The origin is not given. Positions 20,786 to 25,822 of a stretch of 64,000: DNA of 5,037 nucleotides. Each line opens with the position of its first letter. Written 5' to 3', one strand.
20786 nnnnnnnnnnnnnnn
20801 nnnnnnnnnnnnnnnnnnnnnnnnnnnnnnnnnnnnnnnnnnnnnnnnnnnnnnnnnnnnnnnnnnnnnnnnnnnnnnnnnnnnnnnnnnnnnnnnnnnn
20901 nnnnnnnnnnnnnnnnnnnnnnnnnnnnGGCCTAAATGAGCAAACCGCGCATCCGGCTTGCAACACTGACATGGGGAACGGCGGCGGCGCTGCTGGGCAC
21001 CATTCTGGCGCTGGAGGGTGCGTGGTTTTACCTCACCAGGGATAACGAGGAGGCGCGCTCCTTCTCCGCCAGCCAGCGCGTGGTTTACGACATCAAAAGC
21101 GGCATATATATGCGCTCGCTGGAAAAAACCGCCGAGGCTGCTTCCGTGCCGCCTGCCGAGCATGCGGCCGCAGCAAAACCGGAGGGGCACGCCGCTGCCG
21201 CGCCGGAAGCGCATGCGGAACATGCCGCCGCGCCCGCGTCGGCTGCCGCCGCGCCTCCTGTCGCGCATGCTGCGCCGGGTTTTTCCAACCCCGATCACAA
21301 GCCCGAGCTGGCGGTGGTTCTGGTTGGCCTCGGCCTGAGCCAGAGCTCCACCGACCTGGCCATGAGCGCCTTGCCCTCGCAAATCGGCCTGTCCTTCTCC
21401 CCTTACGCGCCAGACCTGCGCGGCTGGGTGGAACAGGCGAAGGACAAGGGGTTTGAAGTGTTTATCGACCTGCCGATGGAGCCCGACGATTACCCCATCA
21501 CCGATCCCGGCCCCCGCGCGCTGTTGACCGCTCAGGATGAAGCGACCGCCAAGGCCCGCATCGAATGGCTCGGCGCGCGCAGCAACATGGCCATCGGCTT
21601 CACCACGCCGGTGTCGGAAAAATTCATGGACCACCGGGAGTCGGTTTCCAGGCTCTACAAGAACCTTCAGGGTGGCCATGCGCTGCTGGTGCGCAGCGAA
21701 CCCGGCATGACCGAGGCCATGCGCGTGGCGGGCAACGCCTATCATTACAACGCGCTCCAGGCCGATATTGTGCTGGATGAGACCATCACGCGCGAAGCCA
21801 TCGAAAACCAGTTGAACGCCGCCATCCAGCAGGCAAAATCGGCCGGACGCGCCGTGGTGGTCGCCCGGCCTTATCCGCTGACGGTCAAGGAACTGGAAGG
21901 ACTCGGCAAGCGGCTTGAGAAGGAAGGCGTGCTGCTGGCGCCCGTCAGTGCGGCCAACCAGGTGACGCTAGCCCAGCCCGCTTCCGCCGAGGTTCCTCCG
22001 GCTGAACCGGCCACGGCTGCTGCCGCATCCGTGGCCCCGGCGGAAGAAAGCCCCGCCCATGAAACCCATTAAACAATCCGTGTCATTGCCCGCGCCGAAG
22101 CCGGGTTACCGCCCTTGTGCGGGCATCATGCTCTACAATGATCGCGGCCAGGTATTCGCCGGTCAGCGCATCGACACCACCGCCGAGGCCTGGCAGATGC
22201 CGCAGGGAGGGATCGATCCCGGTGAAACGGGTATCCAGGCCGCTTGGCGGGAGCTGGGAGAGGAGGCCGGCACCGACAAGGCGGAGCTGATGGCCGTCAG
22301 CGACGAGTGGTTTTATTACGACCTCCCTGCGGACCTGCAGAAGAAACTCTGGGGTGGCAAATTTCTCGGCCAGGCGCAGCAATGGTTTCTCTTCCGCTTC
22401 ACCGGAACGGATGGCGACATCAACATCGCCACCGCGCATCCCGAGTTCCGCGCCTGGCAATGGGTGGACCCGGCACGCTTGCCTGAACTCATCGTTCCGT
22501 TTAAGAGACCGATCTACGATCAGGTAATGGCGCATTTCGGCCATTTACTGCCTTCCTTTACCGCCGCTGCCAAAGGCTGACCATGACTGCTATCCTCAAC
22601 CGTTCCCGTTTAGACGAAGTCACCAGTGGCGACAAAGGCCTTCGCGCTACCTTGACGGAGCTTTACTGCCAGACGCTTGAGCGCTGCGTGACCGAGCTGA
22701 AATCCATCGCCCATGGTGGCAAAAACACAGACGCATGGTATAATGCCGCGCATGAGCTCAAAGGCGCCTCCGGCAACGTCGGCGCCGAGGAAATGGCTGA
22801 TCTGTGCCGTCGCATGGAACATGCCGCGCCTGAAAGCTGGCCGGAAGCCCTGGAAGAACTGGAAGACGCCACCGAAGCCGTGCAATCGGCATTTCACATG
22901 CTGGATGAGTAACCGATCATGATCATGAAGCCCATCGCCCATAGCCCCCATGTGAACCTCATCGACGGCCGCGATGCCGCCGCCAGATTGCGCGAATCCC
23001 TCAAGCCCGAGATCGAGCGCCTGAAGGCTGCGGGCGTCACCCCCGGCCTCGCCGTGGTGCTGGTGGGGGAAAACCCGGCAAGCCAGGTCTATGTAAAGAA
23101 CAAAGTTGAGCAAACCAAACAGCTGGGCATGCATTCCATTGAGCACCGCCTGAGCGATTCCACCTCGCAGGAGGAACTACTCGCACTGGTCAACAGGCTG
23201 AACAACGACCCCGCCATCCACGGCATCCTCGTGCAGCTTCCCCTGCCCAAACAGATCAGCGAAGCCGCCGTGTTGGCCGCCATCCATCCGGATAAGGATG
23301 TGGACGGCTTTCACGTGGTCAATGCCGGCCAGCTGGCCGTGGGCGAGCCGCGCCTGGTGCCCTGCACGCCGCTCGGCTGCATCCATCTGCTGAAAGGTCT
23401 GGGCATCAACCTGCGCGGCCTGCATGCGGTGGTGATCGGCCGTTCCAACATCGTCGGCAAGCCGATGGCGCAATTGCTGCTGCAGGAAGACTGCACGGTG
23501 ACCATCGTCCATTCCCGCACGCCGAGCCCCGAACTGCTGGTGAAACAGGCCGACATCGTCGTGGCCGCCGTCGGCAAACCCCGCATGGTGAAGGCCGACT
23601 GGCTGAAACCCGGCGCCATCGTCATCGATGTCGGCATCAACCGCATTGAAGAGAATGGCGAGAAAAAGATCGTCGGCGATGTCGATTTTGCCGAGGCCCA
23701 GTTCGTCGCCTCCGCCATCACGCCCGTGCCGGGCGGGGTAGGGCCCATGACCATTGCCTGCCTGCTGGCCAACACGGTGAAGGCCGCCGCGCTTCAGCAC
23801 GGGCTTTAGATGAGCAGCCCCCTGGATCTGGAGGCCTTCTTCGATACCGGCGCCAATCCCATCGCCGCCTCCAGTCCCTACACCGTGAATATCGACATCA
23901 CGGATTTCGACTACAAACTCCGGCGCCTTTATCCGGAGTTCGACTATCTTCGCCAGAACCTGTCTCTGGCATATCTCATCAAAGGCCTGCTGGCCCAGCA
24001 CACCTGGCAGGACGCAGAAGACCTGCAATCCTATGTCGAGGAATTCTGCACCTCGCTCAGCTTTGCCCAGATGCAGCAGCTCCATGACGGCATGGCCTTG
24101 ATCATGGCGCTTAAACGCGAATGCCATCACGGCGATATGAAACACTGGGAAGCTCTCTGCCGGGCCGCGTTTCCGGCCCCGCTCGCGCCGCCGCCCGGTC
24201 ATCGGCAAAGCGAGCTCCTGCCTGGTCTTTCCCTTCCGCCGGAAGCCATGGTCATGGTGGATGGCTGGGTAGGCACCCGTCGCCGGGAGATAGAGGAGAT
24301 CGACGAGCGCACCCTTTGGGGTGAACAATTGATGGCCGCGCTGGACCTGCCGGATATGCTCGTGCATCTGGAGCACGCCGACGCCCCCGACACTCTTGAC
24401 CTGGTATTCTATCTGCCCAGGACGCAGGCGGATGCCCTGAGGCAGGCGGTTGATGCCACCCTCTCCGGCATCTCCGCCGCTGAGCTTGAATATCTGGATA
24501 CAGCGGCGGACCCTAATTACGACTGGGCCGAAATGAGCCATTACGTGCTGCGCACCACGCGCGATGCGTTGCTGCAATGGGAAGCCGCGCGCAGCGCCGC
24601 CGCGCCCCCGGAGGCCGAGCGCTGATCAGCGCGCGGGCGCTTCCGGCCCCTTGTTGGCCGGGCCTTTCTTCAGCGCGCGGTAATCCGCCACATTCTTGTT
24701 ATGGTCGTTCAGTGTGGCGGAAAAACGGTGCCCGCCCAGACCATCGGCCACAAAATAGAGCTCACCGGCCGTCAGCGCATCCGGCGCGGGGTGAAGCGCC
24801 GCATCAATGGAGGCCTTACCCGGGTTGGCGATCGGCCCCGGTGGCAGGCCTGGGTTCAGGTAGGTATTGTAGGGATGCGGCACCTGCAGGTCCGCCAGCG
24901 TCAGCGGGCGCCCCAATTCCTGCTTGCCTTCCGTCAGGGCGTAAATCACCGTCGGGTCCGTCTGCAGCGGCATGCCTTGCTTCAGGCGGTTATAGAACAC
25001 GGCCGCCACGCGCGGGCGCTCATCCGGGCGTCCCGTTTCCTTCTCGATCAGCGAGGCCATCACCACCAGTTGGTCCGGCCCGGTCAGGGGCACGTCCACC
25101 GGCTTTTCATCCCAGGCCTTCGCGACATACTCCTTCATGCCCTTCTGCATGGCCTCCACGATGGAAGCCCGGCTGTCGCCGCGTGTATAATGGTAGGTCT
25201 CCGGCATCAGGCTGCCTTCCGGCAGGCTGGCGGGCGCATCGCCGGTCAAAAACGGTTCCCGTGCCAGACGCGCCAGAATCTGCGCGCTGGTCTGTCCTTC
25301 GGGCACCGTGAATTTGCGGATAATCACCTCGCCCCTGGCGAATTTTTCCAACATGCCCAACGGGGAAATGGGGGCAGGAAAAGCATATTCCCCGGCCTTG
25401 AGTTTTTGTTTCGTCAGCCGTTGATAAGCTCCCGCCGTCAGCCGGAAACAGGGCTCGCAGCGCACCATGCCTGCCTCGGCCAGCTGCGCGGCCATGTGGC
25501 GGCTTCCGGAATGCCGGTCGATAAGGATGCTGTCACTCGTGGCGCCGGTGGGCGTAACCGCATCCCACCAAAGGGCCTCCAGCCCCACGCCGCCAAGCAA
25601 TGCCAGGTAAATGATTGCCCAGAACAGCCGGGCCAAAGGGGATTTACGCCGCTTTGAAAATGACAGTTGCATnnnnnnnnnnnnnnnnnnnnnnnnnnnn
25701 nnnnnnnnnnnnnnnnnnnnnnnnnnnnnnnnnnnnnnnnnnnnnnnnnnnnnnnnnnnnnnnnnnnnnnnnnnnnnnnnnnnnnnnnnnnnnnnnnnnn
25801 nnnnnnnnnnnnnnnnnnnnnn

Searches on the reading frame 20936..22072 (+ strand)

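Call 34: search_protein_families(library=pfam, proteins=[window:20936-22072:+], max_evalue=0.00001)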
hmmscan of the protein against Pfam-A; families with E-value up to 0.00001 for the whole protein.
window:20936-22072:+ (378 aa): 1 family
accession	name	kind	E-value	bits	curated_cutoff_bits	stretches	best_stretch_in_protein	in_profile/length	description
PF04748.18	Polysacc_deac_2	-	4.7e-42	143.9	27.5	1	128-339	2-210/212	Divergent polysaccharide deacetylase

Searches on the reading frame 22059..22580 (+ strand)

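Call 34: search_protein_families(library=pfam, proteins=[window:22059-22580:+], max_evalue=0.00001)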
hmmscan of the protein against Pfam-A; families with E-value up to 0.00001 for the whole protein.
window:22059-22580:+ (173 aa): 1 family
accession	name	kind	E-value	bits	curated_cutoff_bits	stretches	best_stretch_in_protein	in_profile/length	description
PF00293.34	NUDIX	-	8.4e-23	81.3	21.1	1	17-155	2-133/134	NUDIX domain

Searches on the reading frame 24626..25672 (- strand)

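Call 34: search_protein_families(library=pfam, proteins=[window:24626-25672:-], max_evalue=0.00001)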
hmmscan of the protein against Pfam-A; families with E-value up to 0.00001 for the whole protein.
window:24626-25672:- (348 aa): 1 family
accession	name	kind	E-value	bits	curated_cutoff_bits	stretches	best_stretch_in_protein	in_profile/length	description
PF02618.21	YceG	-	3.2e-78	263.4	32.4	1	51-329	3-274/275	YceG-like family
